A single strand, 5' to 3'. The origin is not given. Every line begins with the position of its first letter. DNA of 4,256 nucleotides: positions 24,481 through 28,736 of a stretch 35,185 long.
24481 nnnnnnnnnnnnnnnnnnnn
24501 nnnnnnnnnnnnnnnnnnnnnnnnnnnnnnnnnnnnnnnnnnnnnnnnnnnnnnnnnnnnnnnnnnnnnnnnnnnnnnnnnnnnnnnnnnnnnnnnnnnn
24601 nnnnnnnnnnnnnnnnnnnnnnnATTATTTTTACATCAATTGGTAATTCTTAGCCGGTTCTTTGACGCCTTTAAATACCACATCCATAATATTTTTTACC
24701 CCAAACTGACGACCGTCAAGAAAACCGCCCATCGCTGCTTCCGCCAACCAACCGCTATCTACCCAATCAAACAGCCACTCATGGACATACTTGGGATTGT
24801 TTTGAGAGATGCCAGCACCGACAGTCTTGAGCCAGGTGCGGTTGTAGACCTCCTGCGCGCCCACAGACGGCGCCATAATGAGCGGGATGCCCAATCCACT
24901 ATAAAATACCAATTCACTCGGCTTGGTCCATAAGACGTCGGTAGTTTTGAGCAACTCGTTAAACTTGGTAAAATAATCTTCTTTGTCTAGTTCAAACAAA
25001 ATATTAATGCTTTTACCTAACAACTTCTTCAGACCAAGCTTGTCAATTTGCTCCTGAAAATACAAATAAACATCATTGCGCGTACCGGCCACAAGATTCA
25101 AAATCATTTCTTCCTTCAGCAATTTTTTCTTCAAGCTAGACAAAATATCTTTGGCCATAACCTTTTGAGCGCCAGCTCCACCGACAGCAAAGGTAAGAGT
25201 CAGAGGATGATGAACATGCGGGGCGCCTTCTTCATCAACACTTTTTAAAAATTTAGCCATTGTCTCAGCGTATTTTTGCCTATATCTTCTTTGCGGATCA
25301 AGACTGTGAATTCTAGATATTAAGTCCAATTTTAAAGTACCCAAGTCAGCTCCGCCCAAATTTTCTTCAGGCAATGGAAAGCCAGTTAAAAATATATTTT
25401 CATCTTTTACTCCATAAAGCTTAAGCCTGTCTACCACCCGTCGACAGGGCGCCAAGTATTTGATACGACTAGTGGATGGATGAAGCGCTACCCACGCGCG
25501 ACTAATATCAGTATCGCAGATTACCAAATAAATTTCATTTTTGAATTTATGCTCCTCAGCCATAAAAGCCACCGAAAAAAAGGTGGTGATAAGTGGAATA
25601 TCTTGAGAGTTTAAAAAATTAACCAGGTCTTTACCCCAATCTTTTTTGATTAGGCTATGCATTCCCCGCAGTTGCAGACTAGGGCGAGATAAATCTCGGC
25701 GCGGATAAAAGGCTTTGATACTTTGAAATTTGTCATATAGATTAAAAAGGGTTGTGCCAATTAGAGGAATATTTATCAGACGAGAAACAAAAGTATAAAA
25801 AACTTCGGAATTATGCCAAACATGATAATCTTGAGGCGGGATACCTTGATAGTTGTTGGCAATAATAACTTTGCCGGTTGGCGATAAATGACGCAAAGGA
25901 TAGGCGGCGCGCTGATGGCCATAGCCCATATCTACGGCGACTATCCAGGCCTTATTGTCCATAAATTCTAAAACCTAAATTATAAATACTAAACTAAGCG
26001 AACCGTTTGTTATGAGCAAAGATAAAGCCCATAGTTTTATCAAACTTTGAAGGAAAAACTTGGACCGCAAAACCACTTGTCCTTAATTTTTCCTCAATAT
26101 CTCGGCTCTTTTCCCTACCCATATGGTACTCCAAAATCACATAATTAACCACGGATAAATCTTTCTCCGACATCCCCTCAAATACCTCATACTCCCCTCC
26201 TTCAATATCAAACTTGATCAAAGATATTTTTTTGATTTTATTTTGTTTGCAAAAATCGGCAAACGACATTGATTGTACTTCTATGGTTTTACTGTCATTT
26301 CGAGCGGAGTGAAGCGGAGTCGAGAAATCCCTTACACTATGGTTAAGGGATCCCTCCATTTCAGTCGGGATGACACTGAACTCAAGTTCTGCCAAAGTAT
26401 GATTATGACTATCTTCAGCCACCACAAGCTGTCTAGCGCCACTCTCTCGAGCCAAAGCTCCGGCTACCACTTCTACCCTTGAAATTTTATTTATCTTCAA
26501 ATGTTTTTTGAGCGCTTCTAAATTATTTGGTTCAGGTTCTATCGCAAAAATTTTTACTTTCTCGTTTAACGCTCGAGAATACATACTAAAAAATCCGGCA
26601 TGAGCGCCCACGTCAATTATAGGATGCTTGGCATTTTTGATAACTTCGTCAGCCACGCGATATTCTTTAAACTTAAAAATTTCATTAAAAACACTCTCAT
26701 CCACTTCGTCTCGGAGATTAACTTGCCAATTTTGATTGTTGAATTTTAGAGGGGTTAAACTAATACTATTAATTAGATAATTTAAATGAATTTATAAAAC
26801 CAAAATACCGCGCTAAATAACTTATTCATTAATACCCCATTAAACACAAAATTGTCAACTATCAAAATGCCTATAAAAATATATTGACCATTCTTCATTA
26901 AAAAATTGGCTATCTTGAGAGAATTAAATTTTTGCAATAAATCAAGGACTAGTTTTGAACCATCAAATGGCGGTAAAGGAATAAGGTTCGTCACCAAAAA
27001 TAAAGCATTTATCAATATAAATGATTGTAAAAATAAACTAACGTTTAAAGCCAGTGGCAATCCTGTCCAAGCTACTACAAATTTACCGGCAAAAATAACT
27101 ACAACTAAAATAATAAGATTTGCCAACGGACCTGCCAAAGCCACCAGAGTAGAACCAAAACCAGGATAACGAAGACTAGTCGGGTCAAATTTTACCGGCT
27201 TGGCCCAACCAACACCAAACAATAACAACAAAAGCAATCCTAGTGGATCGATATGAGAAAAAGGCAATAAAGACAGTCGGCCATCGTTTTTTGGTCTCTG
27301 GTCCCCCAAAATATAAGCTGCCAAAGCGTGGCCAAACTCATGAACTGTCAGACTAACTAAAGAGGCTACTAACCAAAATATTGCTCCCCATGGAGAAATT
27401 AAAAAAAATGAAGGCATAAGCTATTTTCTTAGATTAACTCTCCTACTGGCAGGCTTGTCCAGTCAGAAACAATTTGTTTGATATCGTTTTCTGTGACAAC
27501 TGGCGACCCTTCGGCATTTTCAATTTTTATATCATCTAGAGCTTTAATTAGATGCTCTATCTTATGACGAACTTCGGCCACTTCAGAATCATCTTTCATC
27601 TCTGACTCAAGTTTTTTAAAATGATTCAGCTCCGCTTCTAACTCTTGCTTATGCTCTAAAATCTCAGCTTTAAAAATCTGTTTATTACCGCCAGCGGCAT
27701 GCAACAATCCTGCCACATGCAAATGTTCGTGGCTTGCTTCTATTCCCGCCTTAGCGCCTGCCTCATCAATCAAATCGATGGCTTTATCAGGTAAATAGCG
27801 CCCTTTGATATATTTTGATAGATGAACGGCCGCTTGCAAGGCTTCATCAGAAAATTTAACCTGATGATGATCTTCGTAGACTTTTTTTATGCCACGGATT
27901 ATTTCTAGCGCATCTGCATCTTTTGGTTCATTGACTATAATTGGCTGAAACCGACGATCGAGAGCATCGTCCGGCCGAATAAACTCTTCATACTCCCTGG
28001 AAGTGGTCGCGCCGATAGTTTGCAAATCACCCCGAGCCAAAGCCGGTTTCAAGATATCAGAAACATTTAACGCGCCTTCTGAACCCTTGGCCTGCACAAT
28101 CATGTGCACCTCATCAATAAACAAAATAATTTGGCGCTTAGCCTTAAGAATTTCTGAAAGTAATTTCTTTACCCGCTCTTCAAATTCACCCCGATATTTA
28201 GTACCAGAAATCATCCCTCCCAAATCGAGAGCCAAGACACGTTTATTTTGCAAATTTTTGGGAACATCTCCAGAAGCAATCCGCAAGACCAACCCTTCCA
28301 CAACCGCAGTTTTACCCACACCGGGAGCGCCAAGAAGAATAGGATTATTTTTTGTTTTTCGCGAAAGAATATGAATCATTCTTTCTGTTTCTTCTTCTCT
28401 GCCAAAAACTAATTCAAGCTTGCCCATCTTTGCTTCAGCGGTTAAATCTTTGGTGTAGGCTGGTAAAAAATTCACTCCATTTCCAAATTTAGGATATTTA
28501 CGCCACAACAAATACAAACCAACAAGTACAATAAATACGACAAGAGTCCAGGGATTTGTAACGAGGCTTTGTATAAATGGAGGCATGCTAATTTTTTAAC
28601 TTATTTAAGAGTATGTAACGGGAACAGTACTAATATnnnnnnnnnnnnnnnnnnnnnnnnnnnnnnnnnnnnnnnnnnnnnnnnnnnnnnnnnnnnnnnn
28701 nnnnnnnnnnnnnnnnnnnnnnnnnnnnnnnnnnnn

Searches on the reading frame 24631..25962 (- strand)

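Call 58: search_protein_families(library=pfam, proteins=[window:24631-25962:-], max_evalue=0.001)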
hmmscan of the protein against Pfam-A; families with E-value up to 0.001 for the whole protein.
window:24631-25962:- (443 aa): 1 family
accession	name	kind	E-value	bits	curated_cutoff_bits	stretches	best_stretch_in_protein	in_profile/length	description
PF22053.2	DUF6938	-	8.3e-13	48.9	27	2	326-384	130-185/236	Domain of unknown function (DUF6938)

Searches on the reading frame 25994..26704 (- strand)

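Call 58: search_protein_families(library=pfam, proteins=[window:25994-26704:-], max_evalue=0.001)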
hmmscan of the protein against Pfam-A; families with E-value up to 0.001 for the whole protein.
window:25994-26704:- (236 aa): 2 families
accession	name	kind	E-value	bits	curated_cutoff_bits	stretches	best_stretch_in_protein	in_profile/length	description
PF05050.19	Methyltransf_21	-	6.7e-23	82.1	22.7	1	31-212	1-171/173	Methyltransferase FkbM domain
PF02475.24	TRM5-TYW2_MTfase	-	0.00065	20.1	28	0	24-78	35-89/164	TRM5/TYW2 methyltransferase domain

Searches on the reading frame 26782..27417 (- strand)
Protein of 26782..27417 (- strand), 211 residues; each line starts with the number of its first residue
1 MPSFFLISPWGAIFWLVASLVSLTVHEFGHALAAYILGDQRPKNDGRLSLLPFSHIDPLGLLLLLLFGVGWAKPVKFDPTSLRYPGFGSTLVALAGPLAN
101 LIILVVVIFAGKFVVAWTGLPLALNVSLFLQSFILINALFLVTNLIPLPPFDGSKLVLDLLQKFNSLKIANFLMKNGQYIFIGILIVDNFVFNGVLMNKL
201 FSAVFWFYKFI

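Call 58: search_protein_families(library=pfam, proteins=[window:26782-27417:-], max_evalue=0.001)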
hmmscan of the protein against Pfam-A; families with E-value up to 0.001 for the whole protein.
window:26782-27417:- (211 aa): 1 family
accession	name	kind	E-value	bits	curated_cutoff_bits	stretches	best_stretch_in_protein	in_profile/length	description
PF02163.28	Peptidase_M50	-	5.2e-11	42.8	27.2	1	124-182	157-215/221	Peptidase family M50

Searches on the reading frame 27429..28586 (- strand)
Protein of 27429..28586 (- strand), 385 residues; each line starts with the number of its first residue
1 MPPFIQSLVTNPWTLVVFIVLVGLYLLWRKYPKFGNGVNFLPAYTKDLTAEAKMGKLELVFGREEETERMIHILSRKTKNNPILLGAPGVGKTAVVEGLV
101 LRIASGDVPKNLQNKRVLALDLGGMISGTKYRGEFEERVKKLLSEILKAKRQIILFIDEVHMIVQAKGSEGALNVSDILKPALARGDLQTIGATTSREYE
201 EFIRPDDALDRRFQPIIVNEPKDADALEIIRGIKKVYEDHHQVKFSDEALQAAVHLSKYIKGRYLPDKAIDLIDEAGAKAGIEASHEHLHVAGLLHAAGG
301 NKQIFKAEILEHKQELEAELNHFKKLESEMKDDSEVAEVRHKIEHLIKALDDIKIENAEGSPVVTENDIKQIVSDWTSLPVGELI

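Call 21: search_protein_families(library=pfam, proteins=[window:27429-28586:-], max_evalue=0.1)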
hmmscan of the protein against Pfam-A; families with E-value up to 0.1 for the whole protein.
window:27429-28586:- (385 aa): 16 families
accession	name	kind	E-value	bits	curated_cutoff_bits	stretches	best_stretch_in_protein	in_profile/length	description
PF17871.7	AAA_lid_9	-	2.5e-24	85.6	22.8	1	224-302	3-82/104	AAA lid domain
PF00004.35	AAA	-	8.5e-12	46.1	21.2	1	83-216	2-126/131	ATPase family associated with various cellular activities (AAA)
PF13191.12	AAA_16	-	7.9e-07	30.2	32.6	1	60-161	2-142/167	AAA ATPase domain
PF01637.24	ATPase_2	-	0.00025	21.4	33.2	1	62-170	3-129/225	ATPase domain predominantly from Archaea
PF13401.12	AAA_22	-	0.00067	20.4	27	1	77-173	3-101/130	AAA domain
PF05729.18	NACHT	-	0.0015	18.8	26.7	1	83-112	4-33/167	NACHT domain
PF13173.12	AAA_14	-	0.0036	17.7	27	1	83-166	6-77/129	AAA domain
PF01580.24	FtsK_SpoIIIE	-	0.011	15.6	24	1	55-113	16-73/221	FtsK/SpoIIIE family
PF13481.12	AAA_25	-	0.013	15.6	27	1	83-122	37-80/195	AAA domain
PF05621.17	TniB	-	0.015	15.1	22.4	0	137-219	105-185/189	Bacterial TniB protein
PF13245.12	AAA_19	-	0.021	15.5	25.1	0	79-103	11-35/134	AAA domain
PF07728.20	AAA_5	-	0.021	15.3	22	1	83-163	3-78/139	AAA domain (dynein-related subfamily)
PF09582.15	AnfO_nitrog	-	0.021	14.6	30.3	1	321-355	32-66/190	Iron only nitrogenase protein AnfO (AnfO_nitrog)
PF20720.3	nSTAND3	-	0.023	14.8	27.2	1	67-105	7-43/155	Novel STAND NTPase 3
PF06034.16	DUF919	-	0.04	14.2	21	0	308-344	12-48/62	Nucleopolyhedrovirus protein of unknown function (DUF919)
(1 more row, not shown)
